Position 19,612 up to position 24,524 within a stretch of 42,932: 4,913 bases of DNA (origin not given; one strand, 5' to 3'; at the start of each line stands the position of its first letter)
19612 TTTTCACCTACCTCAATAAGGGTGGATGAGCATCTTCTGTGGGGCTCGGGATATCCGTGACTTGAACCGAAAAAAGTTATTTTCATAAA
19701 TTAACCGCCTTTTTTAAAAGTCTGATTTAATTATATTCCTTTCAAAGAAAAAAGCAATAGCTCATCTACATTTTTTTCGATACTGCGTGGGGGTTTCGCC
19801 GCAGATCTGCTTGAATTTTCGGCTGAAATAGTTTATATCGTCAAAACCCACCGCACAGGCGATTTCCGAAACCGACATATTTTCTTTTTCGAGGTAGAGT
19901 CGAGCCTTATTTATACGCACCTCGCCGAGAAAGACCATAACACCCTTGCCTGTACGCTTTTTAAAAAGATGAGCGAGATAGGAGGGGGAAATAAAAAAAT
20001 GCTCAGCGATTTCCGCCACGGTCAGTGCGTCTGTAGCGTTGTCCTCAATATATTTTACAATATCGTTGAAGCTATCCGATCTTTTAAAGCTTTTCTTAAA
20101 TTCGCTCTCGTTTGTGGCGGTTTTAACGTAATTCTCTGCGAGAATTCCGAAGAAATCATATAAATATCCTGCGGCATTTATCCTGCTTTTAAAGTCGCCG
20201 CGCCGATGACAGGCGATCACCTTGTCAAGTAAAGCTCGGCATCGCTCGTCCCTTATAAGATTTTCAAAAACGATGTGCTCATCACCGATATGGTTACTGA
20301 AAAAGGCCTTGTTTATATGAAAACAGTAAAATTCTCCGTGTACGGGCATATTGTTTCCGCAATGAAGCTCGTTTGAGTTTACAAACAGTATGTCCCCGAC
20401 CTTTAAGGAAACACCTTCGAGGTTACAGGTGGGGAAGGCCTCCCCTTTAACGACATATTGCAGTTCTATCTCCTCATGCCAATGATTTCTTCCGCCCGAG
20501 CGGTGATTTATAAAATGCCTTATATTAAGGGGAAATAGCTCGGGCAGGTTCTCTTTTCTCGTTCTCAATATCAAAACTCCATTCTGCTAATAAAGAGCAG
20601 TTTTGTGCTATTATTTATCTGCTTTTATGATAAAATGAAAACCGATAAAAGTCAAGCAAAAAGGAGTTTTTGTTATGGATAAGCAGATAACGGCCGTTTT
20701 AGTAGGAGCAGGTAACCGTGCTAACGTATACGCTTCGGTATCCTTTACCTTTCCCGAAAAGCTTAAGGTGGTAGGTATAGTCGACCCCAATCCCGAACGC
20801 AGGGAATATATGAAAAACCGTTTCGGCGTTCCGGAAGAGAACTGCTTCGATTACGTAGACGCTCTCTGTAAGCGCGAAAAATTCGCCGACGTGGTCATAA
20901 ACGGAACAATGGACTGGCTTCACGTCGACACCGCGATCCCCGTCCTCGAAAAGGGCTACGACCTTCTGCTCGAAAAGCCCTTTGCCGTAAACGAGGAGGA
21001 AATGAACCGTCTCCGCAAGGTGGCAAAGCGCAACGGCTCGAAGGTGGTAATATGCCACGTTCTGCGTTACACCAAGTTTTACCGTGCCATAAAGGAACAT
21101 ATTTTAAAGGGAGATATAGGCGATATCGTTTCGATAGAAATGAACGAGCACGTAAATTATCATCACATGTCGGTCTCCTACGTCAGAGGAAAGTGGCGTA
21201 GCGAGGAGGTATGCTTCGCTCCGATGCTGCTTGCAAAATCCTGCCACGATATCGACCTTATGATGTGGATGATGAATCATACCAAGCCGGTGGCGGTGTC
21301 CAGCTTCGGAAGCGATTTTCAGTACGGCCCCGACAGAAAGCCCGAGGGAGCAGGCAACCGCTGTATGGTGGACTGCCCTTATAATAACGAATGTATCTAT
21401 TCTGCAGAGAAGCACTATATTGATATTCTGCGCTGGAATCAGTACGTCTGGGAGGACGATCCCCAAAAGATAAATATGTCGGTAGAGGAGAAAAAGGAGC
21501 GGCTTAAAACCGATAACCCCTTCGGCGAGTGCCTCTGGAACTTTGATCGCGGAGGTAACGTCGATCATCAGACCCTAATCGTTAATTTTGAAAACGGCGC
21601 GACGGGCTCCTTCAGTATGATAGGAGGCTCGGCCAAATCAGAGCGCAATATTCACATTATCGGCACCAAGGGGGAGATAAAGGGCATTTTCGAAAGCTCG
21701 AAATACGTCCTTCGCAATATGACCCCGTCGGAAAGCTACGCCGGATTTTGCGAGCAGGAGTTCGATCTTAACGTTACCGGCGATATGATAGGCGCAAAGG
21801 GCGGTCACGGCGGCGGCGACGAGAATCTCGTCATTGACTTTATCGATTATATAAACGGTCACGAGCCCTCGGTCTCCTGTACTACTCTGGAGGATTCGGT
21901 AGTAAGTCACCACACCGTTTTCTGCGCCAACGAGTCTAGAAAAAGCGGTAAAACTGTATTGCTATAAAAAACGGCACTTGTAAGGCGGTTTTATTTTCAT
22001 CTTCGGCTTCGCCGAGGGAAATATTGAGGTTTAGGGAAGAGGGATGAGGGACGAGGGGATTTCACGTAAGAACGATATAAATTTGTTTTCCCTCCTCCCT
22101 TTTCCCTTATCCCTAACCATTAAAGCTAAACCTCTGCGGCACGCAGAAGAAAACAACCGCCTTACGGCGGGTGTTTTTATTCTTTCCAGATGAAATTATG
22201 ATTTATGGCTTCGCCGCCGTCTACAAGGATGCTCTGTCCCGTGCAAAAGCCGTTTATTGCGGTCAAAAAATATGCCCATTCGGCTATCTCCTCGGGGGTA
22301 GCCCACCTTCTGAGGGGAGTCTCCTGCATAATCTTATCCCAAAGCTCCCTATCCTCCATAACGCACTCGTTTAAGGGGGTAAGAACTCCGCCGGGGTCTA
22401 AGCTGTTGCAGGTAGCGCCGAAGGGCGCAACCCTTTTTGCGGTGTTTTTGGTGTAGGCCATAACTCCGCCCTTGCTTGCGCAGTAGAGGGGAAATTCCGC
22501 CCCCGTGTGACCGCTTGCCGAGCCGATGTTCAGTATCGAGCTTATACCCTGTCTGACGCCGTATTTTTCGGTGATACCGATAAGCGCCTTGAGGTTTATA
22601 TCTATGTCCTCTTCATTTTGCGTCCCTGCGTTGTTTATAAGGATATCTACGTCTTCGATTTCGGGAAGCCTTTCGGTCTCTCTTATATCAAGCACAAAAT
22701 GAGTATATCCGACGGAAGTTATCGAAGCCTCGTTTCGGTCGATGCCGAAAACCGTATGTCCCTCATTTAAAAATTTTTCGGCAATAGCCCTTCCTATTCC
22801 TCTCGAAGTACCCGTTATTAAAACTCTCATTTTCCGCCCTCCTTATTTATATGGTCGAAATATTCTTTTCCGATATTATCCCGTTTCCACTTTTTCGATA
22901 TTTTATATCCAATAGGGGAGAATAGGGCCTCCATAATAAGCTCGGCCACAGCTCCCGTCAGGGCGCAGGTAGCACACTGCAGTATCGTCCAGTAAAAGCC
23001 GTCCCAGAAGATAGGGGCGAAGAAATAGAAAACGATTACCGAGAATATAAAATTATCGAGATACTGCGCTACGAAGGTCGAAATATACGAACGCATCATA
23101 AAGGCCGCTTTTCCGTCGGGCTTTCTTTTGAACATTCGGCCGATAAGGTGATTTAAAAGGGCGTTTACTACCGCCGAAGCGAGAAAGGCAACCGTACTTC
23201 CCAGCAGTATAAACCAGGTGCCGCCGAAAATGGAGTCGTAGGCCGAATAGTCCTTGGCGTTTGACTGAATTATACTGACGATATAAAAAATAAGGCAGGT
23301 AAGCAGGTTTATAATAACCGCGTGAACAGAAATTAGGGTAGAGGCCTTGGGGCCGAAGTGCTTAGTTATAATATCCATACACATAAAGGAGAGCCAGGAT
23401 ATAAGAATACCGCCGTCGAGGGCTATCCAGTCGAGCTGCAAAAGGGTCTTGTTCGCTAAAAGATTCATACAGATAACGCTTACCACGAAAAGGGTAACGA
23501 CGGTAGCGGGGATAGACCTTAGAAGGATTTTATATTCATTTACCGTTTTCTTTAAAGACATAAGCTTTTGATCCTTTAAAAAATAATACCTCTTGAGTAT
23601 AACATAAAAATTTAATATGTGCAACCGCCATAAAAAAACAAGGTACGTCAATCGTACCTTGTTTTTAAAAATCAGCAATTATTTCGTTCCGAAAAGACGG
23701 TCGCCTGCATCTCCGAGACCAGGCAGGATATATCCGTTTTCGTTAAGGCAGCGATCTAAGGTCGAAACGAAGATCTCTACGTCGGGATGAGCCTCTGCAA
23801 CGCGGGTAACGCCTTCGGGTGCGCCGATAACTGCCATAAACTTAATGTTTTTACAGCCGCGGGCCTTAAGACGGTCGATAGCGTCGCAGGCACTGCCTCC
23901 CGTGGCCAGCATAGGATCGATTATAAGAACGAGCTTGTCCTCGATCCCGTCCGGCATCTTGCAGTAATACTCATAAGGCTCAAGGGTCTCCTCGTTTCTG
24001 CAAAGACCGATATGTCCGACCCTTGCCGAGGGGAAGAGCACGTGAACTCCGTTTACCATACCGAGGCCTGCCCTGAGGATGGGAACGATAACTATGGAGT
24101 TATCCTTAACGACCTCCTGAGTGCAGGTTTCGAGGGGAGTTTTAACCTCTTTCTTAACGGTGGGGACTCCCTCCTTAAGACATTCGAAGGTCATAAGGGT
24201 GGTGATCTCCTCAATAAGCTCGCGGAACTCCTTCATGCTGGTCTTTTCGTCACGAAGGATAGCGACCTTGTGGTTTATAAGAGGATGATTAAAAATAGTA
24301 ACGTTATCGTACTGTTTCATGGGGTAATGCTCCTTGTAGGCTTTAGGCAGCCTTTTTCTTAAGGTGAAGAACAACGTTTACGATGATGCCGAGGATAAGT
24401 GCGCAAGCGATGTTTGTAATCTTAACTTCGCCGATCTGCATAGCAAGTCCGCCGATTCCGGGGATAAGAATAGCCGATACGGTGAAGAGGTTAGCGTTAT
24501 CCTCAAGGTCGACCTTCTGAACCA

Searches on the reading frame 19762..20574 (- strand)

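Call 56: search_protein_families(library=pfam, proteins=[window:19762-20574:-], max_evalue=0.001)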
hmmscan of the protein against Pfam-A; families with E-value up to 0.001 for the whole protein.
window:19762-20574:- (270 aa): 4 families
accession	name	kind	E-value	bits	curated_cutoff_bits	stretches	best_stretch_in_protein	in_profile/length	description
PF12833.13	HTH_18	-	7.5e-23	81.1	33.6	1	189-267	1-79/80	Helix-turn-helix domain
PF00165.29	HTH_AraC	-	9.3e-23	80.3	26.6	2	229-267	2-42/42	Bacterial regulatory helix-turn-helix proteins, AraC family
PF02311.25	AraC_binding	-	1.8e-07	31.4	21.1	1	20-139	10-132/135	AraC-like ligand binding domain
PF07883.17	Cupin_2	-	1.7e-05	24.9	27.2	1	28-75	11-58/70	Cupin domain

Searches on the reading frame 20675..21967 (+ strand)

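Call 56: search_protein_families(library=pfam, proteins=[window:20675-21967:+], max_evalue=0.001)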
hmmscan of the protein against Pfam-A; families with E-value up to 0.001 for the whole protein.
window:20675-21967:+ (430 aa): 4 families
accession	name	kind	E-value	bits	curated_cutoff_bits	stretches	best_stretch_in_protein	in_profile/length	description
PF02894.22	GFO_IDH_MocA_C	-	1.3e-17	64.8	22.9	1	140-428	1-216/218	Oxidoreductase family, C-terminal alpha/beta domain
PF01408.29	GFO_IDH_MocA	-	4.2e-15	56.9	24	1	7-125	3-117/120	Oxidoreductase family, NAD-binding Rossmann fold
PF22725.1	GFO_IDH_MocA_C3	-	4.1e-14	53.1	27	2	136-218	1-78/124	GFO/IDH/MocA C-terminal domain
PF22685.1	Gal80p_C-like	-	0.00021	21.9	29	0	138-201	5-68/152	Gal80p, C-terminal domain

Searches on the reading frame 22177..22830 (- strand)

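Call 56: search_protein_families(library=pfam, proteins=[window:22177-22830:-], max_evalue=0.001)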
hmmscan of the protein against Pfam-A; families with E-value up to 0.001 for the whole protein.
window:22177-22830:- (217 aa): 4 families
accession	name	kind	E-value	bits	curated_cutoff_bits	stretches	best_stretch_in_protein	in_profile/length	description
PF13561.12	adh_short_C2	-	1e-27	97.7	27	1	9-206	3-234/236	Enoyl-(Acyl carrier protein) reductase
PF00106.31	adh_short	-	1e-23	84.3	26.6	1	3-160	3-193/195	short chain dehydrogenase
PF01370.27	Epimerase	-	1.6e-05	24.9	20.9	1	3-71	1-74/240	NAD dependent epimerase/dehydratase family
PF13460.12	NAD_binding_10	-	0.00031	21.1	27.2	1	7-96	1-94/184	NAD(P)H-binding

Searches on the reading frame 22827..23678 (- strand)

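Call 56: search_protein_families(library=pfam, proteins=[window:22827-23678:-], max_evalue=0.001)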
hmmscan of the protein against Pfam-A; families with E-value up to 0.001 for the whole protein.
window:22827-23678:- (283 aa): 1 family
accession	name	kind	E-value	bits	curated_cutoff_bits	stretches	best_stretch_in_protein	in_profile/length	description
PF02592.20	Vut_1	-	1.6e-26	93.9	27.2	1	88-258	1-150/152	Putative vitamin uptake transporter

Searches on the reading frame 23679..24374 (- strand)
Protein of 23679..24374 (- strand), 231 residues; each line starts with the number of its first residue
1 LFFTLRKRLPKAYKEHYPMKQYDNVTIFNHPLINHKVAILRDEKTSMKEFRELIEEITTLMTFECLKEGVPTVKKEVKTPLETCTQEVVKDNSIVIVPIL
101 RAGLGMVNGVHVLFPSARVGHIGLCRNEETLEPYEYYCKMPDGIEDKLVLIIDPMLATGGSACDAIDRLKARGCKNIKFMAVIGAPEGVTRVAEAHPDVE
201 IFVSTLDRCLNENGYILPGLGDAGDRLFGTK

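Call 12: search_protein_families(library=pfam, proteins=[window:23679-24374:-])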
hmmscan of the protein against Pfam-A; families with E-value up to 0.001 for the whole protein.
window:23679-24374:- (231 aa): 2 families
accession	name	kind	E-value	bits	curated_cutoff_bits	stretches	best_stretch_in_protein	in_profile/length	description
PF14681.12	UPRTase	-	3.2e-76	255.8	27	1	28-230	2-206/206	Uracil phosphoribosyltransferase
PF00156.33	Pribosyltran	-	1.8e-10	40.8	26.3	1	74-190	12-131/158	Phosphoribosyl transferase domain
